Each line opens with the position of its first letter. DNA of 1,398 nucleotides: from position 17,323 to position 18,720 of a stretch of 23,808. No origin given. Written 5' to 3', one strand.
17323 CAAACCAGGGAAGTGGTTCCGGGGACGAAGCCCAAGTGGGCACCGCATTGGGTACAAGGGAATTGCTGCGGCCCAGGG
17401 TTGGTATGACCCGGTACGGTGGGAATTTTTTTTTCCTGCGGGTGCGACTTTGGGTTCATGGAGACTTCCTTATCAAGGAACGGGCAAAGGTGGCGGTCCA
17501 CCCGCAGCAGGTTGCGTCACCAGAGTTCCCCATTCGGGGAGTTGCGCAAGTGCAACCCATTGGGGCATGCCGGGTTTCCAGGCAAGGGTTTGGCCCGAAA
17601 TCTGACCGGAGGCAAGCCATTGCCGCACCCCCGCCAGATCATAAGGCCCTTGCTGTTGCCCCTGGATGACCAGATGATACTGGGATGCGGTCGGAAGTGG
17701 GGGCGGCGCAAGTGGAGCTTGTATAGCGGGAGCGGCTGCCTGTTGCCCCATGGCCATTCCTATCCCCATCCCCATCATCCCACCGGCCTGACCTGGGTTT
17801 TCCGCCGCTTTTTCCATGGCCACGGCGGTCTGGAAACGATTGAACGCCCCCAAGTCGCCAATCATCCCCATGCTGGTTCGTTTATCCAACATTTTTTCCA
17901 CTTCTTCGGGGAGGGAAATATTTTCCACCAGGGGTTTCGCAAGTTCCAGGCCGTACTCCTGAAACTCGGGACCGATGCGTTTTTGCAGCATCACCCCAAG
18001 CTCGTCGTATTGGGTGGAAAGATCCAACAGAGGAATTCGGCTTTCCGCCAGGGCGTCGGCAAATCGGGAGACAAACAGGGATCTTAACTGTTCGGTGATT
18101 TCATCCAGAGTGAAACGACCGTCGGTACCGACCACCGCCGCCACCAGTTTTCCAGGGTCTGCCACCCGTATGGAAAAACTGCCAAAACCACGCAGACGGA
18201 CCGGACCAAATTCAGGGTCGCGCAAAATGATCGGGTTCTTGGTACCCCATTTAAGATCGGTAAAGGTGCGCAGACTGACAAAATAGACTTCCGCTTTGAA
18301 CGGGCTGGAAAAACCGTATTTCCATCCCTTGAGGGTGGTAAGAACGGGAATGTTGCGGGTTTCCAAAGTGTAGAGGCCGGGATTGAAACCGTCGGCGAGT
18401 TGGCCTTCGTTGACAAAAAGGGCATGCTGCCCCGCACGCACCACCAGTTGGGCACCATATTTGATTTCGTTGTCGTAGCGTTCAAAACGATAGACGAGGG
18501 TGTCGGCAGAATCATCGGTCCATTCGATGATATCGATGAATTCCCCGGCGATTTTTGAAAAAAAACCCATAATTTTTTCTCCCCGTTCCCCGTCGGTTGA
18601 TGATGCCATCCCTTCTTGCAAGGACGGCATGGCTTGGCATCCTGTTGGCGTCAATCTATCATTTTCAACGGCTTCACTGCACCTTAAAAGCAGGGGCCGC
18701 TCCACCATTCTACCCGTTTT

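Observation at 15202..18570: PspA-less SPFH (YdjI-like) + double zinc-ribbon (YdjG-like) + flippase-like membrane module with GYF-like tail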

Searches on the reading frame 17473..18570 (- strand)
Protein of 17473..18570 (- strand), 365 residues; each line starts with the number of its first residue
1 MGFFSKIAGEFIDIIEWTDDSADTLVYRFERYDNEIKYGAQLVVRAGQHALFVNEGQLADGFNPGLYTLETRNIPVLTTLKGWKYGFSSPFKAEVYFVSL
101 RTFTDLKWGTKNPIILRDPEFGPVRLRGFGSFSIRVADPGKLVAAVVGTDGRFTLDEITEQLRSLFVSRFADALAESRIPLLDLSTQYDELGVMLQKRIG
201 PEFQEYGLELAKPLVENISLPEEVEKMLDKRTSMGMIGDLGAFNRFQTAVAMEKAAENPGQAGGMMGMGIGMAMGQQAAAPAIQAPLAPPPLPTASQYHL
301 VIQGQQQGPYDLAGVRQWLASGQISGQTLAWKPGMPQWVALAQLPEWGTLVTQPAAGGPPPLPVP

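Call 3: search_protein_families(library=pfam, proteins=[window:17473-18570:-], max_evalue=0.01)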
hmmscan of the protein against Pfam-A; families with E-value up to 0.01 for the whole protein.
window:17473-18570:- (365 aa): 3 families
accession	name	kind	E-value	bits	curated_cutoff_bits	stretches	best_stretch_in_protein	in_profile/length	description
PF13421.11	Band_7_1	-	8.3e-100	333.1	24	1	26-235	1-210/211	SPFH domain-Band 7 family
PF14237.11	GYF_2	-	2.4e-16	59.7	25.8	1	298-346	1-49/50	GYF domain 2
PF01145.31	Band_7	-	2.5e-10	41.1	23.6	1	43-236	2-163/176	SPFH domain / Band 7 family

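Call 4: search_protein_families(library=ncbifam, proteins=[window:17473-18570:-], max_evalue=0.01)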
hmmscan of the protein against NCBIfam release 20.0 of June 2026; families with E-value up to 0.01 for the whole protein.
window:17473-18570:- (365 aa): 1 family
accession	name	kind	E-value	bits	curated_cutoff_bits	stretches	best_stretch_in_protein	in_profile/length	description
NF033761.1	gliding_GltJ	equivalog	3.9e-06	26.2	450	1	277-347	130-199/671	adventurous gliding motility protein GltJ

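Call 9: find_homologous_proteins(query=window:17473-18570:-, max_evalue=1e-10)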
Query window:17473-18570:- (365 aa): 8000 proteins with E <= 1e-10 among 8000 candidates; the best 120 are listed.
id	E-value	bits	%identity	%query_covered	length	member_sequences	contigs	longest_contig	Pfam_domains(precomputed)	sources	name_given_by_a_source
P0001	2.3e-243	825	100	100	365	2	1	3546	PF01145.32,PF13421.12,PF14237.12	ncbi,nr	ncbi:MAG TPA: SPFH domain-containing protein [Magnetococcales bacterium]|nr:SPFH domain-containing p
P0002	9.8e-205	698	86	96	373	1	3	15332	PF01145.32,PF13421.12,PF14237.12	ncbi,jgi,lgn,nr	ncbi:MAG: SPFH domain-containing protein [Nitrospirae bacterium]|nr:SPFH domain-containing protein [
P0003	2.1e-199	680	81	100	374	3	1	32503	PF01145.32,PF13421.12,PF14237.12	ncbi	ncbi:MAG: SPFH domain-containing protein [Magnetococcus sp. THC-1_WYH]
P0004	4.0e-198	676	81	96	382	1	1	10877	PF01145.32,PF13421.12,PF14237.12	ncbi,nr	ncbi:MAG: SPFH domain-containing protein [Magnetococcales bacterium]|nr:SPFH domain-containing prote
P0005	7.3e-197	672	81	99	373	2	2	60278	PF01145.32,PF13421.12,PF14237.12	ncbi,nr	ncbi:MAG: SPFH domain-containing protein [Magnetococcales bacterium]|nr:SPFH domain-containing prote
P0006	1.1e-195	668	81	99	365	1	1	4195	PF01145.32,PF13421.12,PF14237.12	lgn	-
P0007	4.6e-186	636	78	96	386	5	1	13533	PF01145.32,PF13421.12,PF14237.12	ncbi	-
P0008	7.5e-186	635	77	99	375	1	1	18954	PF01145.32,PF13421.12,PF14237.12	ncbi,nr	ncbi:MAG: SPFH domain-containing protein [Magnetococcales bacterium]|nr:SPFH domain-containing prote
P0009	1.2e-171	589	72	95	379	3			PF01145.32,PF13421.12,PF14237.12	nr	nr:conserved uncharacterized protein [uncultured bacterium]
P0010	7.5e-147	507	89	69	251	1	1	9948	PF01145.32,PF13421.12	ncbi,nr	ncbi:MAG: SPFH domain-containing protein, partial [Magnetococcales bacterium]|nr:SPFH domain-contain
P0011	1.8e-146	506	61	96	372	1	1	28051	PF01145.32,PF13421.12,PF14237.12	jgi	-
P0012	9.7e-145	500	60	96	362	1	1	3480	PF01145.32,PF13421.12,PF14237.12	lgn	-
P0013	5.1e-144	498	59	96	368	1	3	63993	PF01145.32,PF13421.12,PF14237.12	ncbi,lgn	-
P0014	1.1e-143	497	59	99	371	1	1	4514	PF01145.32,PF13421.12,PF14237.12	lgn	-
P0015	2.8e-143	495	60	96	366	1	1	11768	PF01145.32,PF13421.12,PF14237.12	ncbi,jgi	jgi:membrane protease subunit (stomatin/prohibitin family)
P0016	2.9e-143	495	56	96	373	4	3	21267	PF01145.32,PF13421.12,PF14237.12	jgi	jgi:membrane protease subunit (stomatin/prohibitin family)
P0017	5.0e-143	495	59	96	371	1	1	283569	PF01145.32,PF13421.12,PF14237.12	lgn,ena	-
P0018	5.4e-143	494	58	99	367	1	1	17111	PF01145.32,PF13421.12,PF14237.12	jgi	jgi:membrane protease subunit (stomatin/prohibitin family)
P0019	9.7e-143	494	59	96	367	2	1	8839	PF01145.32,PF13421.12,PF14237.12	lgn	-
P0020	2.6e-142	492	58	96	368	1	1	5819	PF01145.32,PF13421.12,PF14237.12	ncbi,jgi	-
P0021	4.0e-142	492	58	99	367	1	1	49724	PF01145.32,PF13421.12,PF14237.12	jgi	-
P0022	8.5e-142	490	56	99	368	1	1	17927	PF01145.32,PF13421.12,PF14237.12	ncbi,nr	ncbi:MAG: SPFH domain-containing protein [Phycisphaerae bacterium]|nr:SPFH domain-containing protein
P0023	1.0e-141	490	58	99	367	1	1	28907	PF01145.32,PF13421.12,PF14237.12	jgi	-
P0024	1.2e-141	490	61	99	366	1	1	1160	PF01145.32,PF13421.12,PF14237.12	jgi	jgi:membrane protease subunit (stomatin/prohibitin family)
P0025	1.2e-141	490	54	96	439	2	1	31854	PF01145.32,PF13421.12,PF14237.12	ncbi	ncbi:MAG: SPFH domain-containing protein [Candidatus Sericytochromatia bacterium]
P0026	1.2e-141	490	57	97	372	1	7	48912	PF01145.32,PF13421.12,PF14237.12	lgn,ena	-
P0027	1.7e-141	489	58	97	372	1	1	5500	PF01145.32,PF13421.12,PF14237.12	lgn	-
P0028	1.9e-141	489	59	99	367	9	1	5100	PF01145.32,PF13421.12,PF14237.12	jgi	-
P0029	1.9e-141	489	57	99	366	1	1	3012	PF01145.32,PF13421.12,PF14237.12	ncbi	-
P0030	2.6e-141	489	53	99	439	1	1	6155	PF01145.32,PF13421.12,PF14237.12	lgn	-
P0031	4.0e-141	488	58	99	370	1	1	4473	PF01145.32,PF13421.12,PF14237.12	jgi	jgi:membrane protease subunit (stomatin/prohibitin family)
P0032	6.3e-141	488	60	93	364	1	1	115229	PF01145.32,PF13421.12,PF14237.12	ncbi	-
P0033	6.7e-141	488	55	99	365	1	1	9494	PF01145.32,PF13421.12,PF14237.12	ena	-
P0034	8.4e-141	487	58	95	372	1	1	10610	PF01145.32,PF13421.12,PF14237.12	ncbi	-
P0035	9.5e-141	487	60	93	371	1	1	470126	PF01145.32,PF13421.12,PF14237.12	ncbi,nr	ncbi:MAG: SPFH domain-containing protein [Planctomycetes bacterium]|nr:SPFH domain-containing protei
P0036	1.1e-140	487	58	99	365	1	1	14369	PF01145.32,PF13421.12,PF14237.12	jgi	jgi:membrane protease subunit (stomatin/prohibitin family)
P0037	1.5e-140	486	57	99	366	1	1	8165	PF01145.32,PF13421.12,PF14237.12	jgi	jgi:membrane protease subunit (stomatin/prohibitin family)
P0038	2.2e-140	486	56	99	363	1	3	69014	PF01145.32,PF13421.12,PF14237.12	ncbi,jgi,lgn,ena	-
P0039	4.4e-140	485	56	99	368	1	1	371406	PF01145.32,PF13421.12,PF14237.12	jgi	jgi:membrane protease subunit (stomatin/prohibitin family)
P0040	7.4e-140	484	58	99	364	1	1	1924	PF01145.32,PF13421.12,PF14237.12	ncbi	-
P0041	7.7e-140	484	58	99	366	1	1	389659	PF01145.32,PF13421.12,PF14237.12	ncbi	-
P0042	9.0e-140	484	56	99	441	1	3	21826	PF01145.32,PF13421.12,PF14237.12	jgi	jgi:membrane protease subunit (stomatin/prohibitin family)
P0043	1.1e-139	484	57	99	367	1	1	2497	PF01145.32,PF13421.12,PF14237.12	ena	-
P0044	1.1e-139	484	58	99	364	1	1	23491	PF01145.32,PF13421.12,PF14237.12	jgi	-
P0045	1.3e-139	483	58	99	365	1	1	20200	PF01145.32,PF13421.12,PF14237.12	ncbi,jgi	-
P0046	1.5e-139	483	58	95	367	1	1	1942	PF01145.32,PF13421.12,PF14237.12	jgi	jgi:membrane protease subunit (stomatin/prohibitin family)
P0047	1.5e-139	483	58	99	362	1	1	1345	PF01145.32,PF13421.12,PF14237.12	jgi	jgi:membrane protease subunit (stomatin/prohibitin family)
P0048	1.8e-139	483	59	99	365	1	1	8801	PF01145.32,PF13421.12,PF14237.12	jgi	jgi:membrane protease subunit (stomatin/prohibitin family)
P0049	2.2e-139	483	56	99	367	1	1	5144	PF01145.32,PF13421.12,PF14237.12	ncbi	-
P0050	2.6e-139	482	56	99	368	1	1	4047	PF01145.32,PF13421.12,PF14237.12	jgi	jgi:membrane protease subunit (stomatin/prohibitin family)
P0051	2.6e-139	482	51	99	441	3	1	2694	PF01145.32,PF13421.12,PF14237.12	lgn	-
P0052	3.1e-139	482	58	95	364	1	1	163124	PF01145.32,PF13421.12,PF14237.12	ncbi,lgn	-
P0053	3.1e-139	482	57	99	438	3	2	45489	PF01145.32,PF13421.12,PF14237.12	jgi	-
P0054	3.2e-139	482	57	95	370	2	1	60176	PF01145.32,PF13421.12,PF14237.12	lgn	-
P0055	4.6e-139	481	59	99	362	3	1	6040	PF01145.32,PF13421.12,PF14237.12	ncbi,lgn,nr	ncbi:MAG: SPFH domain-containing protein [Candidatus Hydrogenedentes bacterium]|nr:SPFH domain-conta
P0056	4.8e-139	481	58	99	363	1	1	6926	PF01145.32,PF13421.12,PF14237.12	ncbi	-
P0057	7.5e-139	481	58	93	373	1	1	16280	PF01145.32,PF13421.12,PF14237.12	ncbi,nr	ncbi:MAG: SPFH domain-containing protein [Rubricoccaceae bacterium]|nr:SPFH domain-containing protei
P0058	7.7e-139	481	59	99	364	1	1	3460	PF01145.32,PF13421.12,PF14237.12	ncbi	-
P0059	7.8e-139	481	58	99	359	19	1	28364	PF01145.32,PF13421.12,PF14237.12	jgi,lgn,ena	-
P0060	8.0e-139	481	61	93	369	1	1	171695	PF01145.32,PF13421.12,PF14237.12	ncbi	ncbi:MAG: SPFH domain-containing protein [Planctomycetota bacterium]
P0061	9.3e-139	480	58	99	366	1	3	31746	PF01145.32,PF13421.12,PF14237.12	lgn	-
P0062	9.7e-139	480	57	99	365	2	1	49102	PF01145.32,PF13421.12,PF14237.12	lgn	-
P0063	9.9e-139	480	58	99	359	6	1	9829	PF01145.32,PF13421.12,PF14237.12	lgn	-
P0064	1.0e-138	480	56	99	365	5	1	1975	PF01145.32,PF13421.12,PF14237.12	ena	-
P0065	1.1e-138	480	56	97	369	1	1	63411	PF01145.32,PF13421.12,PF14237.12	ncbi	-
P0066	1.2e-138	480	59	95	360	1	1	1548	PF01145.32,PF13421.12,PF14237.12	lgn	-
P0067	1.2e-138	480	55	99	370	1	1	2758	PF01145.32,PF13421.12,PF14237.12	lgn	-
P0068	1.3e-138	480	59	99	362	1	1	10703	PF01145.32,PF13421.12,PF14237.12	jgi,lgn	-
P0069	1.4e-138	480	58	99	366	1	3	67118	PF01145.32,PF13421.12,PF14237.12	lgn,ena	-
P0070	1.5e-138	480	57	99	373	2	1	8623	PF01145.32,PF13421.12,PF14237.12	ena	-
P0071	1.5e-138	480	57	99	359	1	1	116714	PF01145.32,PF13421.12,PF14237.12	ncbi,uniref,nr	ncbi:SPFH domain-containing protein [Anaerobaca lacustris]|uniref:SPFH domain-containing protein n=1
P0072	1.7e-138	480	59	95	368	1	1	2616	PF01145.32,PF13421.12,PF14237.12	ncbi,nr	ncbi:MAG: SPFH domain-containing protein [Planctomycetota bacterium]|nr:MAG: SPFH domain-containing 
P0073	2.0e-138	479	57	99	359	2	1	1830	PF01145.32,PF13421.12,PF14237.12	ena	-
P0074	2.1e-138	479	61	94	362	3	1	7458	PF01145.32,PF13421.12,PF14237.12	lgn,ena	-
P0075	2.2e-138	479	59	95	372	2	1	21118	PF01145.32,PF13421.12,PF14237.12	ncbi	-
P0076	2.6e-138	479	55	99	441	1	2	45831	PF01145.32,PF13421.12,PF14237.12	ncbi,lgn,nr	ncbi:MAG: SPFH domain-containing protein [Gammaproteobacteria bacterium]|nr:SPFH domain-containing p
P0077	2.6e-138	479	57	99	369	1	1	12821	PF01145.32,PF13421.12,PF14237.12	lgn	-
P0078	2.9e-138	479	57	99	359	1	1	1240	PF01145.32,PF13421.12,PF14237.12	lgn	-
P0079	3.0e-138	479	58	99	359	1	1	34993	PF01145.32,PF13421.12,PF14237.12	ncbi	-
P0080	3.0e-138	479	56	99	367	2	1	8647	PF01145.32,PF13421.12,PF14237.12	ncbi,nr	ncbi:MAG: SPFH domain-containing protein [Planctomycetes bacterium]|nr:SPFH domain-containing protei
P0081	3.2e-138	479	58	99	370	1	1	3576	PF01145.32,PF13421.12,PF14237.12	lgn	-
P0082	3.3e-138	479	59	99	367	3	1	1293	PF01145.32,PF13421.12,PF14237.12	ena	-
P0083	3.4e-138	479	59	95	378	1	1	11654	PF01145.32,PF13421.12,PF14237.12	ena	-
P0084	3.4e-138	479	59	97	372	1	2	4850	PF01145.32,PF13421.12,PF14237.12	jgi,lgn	jgi:membrane protease subunit (stomatin/prohibitin family)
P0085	3.6e-138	479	59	96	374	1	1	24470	PF01145.32,PF13421.12,PF14237.12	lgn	-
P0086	3.9e-138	478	59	94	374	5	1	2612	PF01145.32,PF13421.12,PF14237.12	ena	-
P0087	4.4e-138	478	56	99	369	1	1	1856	PF01145.32,PF13421.12,PF14237.12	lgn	-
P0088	4.9e-138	478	56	99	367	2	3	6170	PF01145.32,PF13421.12,PF14237.12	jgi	-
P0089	5.0e-138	478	59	93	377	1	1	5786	PF01145.32,PF13421.12,PF14237.12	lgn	-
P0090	5.1e-138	478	59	96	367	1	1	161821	PF01145.32,PF13421.12,PF14237.12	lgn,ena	-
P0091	5.2e-138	478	58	96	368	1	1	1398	PF01145.32,PF13421.12,PF14237.12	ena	-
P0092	5.6e-138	478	55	94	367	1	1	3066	PF01145.32,PF13421.12,PF14237.12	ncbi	-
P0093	5.8e-138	478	57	99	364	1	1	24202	PF01145.32,PF13421.12,PF14237.12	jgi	-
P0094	6.1e-138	478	57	99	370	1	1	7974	PF01145.32,PF13421.12,PF14237.12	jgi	jgi:membrane protease subunit (stomatin/prohibitin family)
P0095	6.1e-138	478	57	99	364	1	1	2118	PF01145.32,PF13421.12,PF14237.12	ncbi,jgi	ncbi:MAG: SPFH domain-containing protein [Planctomycetota bacterium]|jgi:membrane protease subunit (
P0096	6.7e-138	478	55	94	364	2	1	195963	PF01145.32,PF13421.12,PF14237.12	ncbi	-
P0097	6.7e-138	478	58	99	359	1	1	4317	PF01145.32,PF13421.12,PF14237.12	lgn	-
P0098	6.9e-138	478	58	99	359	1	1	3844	PF01145.32,PF13421.12,PF14237.12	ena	-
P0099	8.4e-138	477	59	99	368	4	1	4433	PF01145.32,PF13421.12,PF14237.12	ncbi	-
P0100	8.6e-138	477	59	99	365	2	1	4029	PF01145.32,PF13421.12,PF14237.12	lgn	-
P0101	9.1e-138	477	56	95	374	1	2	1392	PF01145.32,PF13421.12,PF14237.12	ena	-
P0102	9.7e-138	477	59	96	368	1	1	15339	PF01145.32,PF13421.12,PF14237.12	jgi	-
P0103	9.7e-138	477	56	95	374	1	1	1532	PF01145.32,PF13421.12,PF14237.12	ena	-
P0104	1.0e-137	477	58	99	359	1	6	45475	PF01145.32,PF13421.12,PF14237.12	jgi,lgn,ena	jgi:membrane protease subunit (stomatin/prohibitin family)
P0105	1.0e-137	477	60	99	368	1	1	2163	PF01145.32,PF13421.12,PF14237.12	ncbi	-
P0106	1.1e-137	477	57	99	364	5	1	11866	PF01145.32,PF13421.12,PF14237.12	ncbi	-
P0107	1.3e-137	477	59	96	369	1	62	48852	PF01145.32,PF13421.12,PF14237.12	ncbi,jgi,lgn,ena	jgi:membrane protease subunit (stomatin/prohibitin family)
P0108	1.3e-137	477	58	99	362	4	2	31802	PF01145.32,PF13421.12,PF14237.12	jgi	jgi:membrane protease subunit (stomatin/prohibitin family)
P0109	1.3e-137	477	56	99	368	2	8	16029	PF01145.32,PF13421.12,PF14237.12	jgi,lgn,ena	-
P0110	1.3e-137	477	56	99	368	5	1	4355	PF01145.32,PF13421.12,PF14237.12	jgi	-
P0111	1.4e-137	477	58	99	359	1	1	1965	PF01145.32,PF13421.12,PF14237.12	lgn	-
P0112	1.5e-137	476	56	99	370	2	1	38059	PF01145.32,PF13421.12,PF14237.12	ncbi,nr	ncbi:MAG: SPFH domain-containing protein [Sedimentisphaerales bacterium]|nr:SPFH domain-containing p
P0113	1.9e-137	476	56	99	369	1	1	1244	PF01145.32,PF13421.12,PF14237.12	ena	-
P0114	1.9e-137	476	57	99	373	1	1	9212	PF01145.32,PF13421.12,PF14237.12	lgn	-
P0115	2.0e-137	476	56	99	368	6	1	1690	PF01145.32,PF13421.12,PF14237.12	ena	-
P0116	2.0e-137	476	55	99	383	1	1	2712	PF01145.32,PF13421.12,PF14237.12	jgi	jgi:membrane protease subunit (stomatin/prohibitin family)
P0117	2.1e-137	476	58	99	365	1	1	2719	PF01145.32,PF13421.12,PF14237.12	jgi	jgi:membrane protease subunit (stomatin/prohibitin family)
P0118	2.6e-137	476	59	99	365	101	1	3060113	PF01145.32,PF13421.12,PF14237.12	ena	-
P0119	2.7e-137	476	59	99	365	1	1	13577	PF01145.32,PF13421.12,PF14237.12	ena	-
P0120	2.7e-137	476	58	99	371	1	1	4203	PF01145.32,PF13421.12,PF14237.12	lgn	-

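Call 16: find_related_loci(query=A1, collection=genome_contigs, flank=8000)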
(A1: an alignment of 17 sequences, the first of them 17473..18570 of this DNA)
Query A1 (365 aa) in genome_contigs; peptide patterns used: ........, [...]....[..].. (x = any residue, [..] = any of these).
599 stretches matched a pattern (row limit reached: there are more); 593 encode a relative of the query (tblastn E <= 1e-3); the best 80 are kept; 80 distinct loci.
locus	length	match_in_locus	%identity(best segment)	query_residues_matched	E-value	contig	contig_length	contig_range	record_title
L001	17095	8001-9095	57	1-363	4e-137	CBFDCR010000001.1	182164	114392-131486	MAG TPA_asm: uncultured bacterium isolate SRR26215683_binner23_Refined_38 genome assembly, contig: ERZ25073488.2, whole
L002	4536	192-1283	56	1-363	9e-139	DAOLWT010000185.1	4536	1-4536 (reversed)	MAG TPA_asm: Bacteroidales bacterium isolate AMR_MDS_4546 NODE_16839_length_4536_cov_4.607007, whole genome shotgun sequ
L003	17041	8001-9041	59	1-346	2e-135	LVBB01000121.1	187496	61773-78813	MAG: Phycisphaerales bacterium Planc_01 Planc_01_contig_538, whole genome shotgun sequence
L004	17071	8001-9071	57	1-350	3e-135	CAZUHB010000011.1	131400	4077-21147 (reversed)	MAG TPA_asm: uncultured Phycisphaerales bacterium isolate binchicken_co97_479 genome assembly, contig: NODE_303_length_1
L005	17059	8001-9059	56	1-350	3e-133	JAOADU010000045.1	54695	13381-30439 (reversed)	MAG: Bacteroidales bacterium isolate SKW241 k141_1698799, whole genome shotgun sequence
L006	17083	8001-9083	54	1-350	2e-133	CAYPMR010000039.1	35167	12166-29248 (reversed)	MAG TPA_asm: uncultured Granulosicoccaceae bacterium isolate SRP065251_co1_42 genome assembly, contig: NODE_704_length_3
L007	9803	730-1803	55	1-353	4e-133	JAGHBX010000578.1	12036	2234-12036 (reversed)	MAG: Planctomycetota bacterium isolate AUK267 PB_MBMC_221_c_000000000261, whole genome shotgun sequence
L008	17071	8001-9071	56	1-350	1e-132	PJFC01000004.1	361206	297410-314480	MAG: Geobacter sp. isolate H2geo H2geo_contig_4, whole genome shotgun sequence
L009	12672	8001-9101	55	1-362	1e-132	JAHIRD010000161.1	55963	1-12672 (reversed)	MAG: Proteobacteria bacterium isolate MM_PC_MetaG.mb.113 MM_PC_MetaG.mb.113_k141_1907409, whole genome shotgun sequence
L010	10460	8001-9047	58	1-339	2e-132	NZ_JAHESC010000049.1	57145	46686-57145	Dawidia soli strain PWU37 NODE_49_length_57145_cov_9.814625, whole genome shotgun sequence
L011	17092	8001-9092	56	1-363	4e-132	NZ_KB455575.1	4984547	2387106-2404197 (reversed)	Methylotuvimicrobium buryatense 5G METBUDRAFT_scaffold1.2, whole genome shotgun sequence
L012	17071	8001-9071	55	1-350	4e-132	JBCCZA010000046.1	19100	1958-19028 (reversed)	MAG: Planctomycetota bacterium isolate P01_F01_bin.24 k141_3666319_length_19100_cov_41.5208, whole genome shotgun sequen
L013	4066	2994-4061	56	1-351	3e-134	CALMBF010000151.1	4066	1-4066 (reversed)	MAG TPA_asm: uncultured Geobacter sp. isolate SRR5215464_bin.112_CONCOCT_v1.1_MAG genome assembly, contig: ERZ781360.136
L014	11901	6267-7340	55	1-353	4e-131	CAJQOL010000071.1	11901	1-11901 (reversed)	MAG: uncultured Kangiellaceae bacterium isolate 10_20180511_Bin_METABAT_33_1 genome assembly, contig: c_000013792518, wh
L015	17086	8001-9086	56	1-363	4e-131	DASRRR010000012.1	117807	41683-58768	MAG TPA_asm: Tepidisphaeraceae bacterium isolate SMAG_U4988 k141_297844, whole genome shotgun sequence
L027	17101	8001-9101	53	1-363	4e-130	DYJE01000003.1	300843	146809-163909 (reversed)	MAG TPA_asm: Desulforapulum autotrophicum isolate FI88_52_17 Afr_mines_FI88_24_length_300843_cov_7_480511, whole genome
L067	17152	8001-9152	50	1-363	2e-124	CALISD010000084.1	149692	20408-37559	MAG: uncultured Granulosicoccaceae bacterium isolate R3_Bin_Bin_87_1 genome assembly, contig: c_000000556192, whole geno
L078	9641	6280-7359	51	1-363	8e-124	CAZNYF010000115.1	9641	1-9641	MAG TPA_asm: uncultured Thiotrichales bacterium isolate binchicken_co102_74 genome assembly, contig: NODE_5312_length_96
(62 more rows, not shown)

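Call 25: find_encoding_contigs(protein=P0003, flank=10000, max_places=2)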
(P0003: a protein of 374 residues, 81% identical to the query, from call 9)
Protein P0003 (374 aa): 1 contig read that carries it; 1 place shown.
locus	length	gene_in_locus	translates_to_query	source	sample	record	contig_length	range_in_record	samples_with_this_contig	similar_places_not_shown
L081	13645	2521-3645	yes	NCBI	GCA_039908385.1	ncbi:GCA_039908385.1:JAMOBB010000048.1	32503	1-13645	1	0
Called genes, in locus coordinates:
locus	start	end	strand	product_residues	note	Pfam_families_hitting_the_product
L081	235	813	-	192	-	PF09335:VTT_dom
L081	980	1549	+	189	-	-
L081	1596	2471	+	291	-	PF04055:Radical_SAM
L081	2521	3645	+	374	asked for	PF13421:Band_7_1, PF01145:Band_7, PF14237:GYF_2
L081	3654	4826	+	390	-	PF23547:Zn_ribbon_FGT1_1 (faint)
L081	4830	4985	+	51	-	PF16762:RHH_6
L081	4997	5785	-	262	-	PF01066:CDP-OH_P_transf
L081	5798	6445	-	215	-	PF02666:PS_Dcarbxylase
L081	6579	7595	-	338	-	PF02826:2-Hacid_dh_C, PF03446:NAD_binding_2, PF03807:F420_oxidored, PF07991:KARI_N, PF01450:KARI_C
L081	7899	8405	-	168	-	PF01842:ACT, PF22629:ACT_AHAS_ss, PF13710:ACT_5, PF10369:ALS_ss_C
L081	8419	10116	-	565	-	PF02776:TPP_enzyme_N, PF00205:TPP_enzyme_M, PF02775:TPP_enzyme_C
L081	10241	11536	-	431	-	PF00285:Citrate_synt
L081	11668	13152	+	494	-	PF01926:MMR_HSR1 (faint), PF00350:Dynamin_N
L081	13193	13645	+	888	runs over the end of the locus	PF08448:PAS_4 (faint), PF00989:PAS, PF13188:PAS_8, PF13426:PAS_9, PF08447:PAS_3, PF00512:HisKA, PF02518:HATPase_c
